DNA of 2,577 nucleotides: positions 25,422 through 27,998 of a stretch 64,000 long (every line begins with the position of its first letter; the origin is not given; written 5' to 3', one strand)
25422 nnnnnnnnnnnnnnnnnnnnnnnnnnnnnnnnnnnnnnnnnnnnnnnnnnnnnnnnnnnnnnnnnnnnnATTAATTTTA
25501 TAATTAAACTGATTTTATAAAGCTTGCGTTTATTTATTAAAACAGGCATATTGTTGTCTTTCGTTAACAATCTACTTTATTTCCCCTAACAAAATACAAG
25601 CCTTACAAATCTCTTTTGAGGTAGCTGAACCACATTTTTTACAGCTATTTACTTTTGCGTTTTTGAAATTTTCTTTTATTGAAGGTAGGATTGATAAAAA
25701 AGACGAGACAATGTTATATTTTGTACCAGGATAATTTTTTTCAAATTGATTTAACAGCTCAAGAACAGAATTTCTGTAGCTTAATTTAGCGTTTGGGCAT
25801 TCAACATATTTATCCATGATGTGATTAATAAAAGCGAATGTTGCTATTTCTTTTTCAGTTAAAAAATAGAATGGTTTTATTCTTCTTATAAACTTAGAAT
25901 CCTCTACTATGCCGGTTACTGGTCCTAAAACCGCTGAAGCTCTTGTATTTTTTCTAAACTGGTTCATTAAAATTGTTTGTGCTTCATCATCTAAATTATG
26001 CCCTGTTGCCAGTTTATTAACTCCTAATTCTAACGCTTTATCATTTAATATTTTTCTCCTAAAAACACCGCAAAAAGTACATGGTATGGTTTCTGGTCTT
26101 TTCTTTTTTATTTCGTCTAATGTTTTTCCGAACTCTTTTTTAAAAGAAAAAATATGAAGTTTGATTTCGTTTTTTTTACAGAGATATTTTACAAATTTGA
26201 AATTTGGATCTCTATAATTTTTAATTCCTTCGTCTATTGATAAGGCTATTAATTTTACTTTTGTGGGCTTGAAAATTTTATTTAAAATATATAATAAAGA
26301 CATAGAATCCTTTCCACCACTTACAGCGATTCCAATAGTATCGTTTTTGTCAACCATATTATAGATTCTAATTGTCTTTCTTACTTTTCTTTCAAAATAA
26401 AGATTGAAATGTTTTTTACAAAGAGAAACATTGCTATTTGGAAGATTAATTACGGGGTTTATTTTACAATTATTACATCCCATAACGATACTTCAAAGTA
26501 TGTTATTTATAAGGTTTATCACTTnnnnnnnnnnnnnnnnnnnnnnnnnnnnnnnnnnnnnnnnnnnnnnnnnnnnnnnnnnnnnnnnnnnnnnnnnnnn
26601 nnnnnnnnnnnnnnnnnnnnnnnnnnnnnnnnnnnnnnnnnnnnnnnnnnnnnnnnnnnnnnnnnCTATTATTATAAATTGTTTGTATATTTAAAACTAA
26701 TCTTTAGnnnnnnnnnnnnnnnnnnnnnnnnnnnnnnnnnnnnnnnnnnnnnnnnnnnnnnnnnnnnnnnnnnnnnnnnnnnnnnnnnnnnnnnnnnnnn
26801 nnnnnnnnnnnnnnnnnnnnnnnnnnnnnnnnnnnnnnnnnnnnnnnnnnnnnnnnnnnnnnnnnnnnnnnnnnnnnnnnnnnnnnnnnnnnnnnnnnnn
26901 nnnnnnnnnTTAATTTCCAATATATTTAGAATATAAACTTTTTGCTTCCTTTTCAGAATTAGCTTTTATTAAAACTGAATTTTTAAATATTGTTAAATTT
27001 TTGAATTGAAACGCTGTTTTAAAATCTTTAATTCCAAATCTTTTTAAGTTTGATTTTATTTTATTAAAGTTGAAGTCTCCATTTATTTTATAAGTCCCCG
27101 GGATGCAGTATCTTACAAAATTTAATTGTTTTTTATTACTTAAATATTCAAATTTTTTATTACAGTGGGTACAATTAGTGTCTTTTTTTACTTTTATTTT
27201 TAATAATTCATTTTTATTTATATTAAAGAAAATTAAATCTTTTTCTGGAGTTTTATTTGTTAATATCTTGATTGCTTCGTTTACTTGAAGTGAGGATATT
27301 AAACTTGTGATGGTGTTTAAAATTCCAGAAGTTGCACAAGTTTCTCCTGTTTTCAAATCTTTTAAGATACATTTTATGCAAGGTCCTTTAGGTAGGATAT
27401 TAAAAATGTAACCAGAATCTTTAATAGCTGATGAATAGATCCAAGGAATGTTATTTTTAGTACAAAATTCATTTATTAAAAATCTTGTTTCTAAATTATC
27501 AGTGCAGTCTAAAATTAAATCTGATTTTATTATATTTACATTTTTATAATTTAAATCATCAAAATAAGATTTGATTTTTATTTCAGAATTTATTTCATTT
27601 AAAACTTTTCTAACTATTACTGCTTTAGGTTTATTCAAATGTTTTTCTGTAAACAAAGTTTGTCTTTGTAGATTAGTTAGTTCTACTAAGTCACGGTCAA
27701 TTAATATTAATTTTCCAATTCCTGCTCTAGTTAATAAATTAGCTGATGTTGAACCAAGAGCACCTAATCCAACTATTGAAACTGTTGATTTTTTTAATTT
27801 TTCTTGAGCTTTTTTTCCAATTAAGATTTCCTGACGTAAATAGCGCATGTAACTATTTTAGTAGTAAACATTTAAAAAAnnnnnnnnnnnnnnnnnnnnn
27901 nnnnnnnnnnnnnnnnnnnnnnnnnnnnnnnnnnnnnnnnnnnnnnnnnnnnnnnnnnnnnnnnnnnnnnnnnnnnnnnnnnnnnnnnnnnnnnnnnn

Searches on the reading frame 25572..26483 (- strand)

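Call 35: search_protein_families(library=pfam, proteins=[window:25572-26483:-], max_evalue=0.01)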
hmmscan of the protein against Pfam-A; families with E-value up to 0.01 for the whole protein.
window:25572-26483:- (303 aa): 5 families
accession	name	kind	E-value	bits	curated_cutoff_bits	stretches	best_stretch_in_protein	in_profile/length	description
PF01171.26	ATP_bind_3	-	7e-20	72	27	1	50-222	2-161/182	PP-loop family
PF16503.10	zn-ribbon_14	-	5.7e-07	29.3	34.9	1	280-300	2-22/32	Zinc-ribbon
PF03054.22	tRNA_Me_trans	-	1.4e-05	25.3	20.6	1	49-164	2-128/202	tRNA methyl transferase HUP domain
PF22082.2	TtuA_LIM_N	-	0.00027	21.4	27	1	3-27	2-26/26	2-thiouridine synthetase TtuA, N-terminal LIM domain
PF01507.26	PAPS_reduct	-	0.0012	19.3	22.5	1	52-219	4-151/175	Phosphoadenosine phosphosulfate reductase domain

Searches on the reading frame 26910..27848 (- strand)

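Call 35: search_protein_families(library=pfam, proteins=[window:26910-27848:-], max_evalue=0.01)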
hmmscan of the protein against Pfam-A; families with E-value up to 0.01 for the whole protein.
window:26910-27848:- (312 aa): 3 families
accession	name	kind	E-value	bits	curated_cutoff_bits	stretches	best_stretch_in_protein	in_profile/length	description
PF00899.27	ThiF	-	9.7e-64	215.2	28.1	1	3-227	1-237/238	ThiF family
PF01488.26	Shikimate_DH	-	0.0047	17.4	24.3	1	12-64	4-56/138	Shikimate / quinate 5-dehydrogenase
PF02558.23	ApbA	-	0.0053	16.8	22.2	1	24-78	2-53/150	Ketopantoate reductase PanE/ApbA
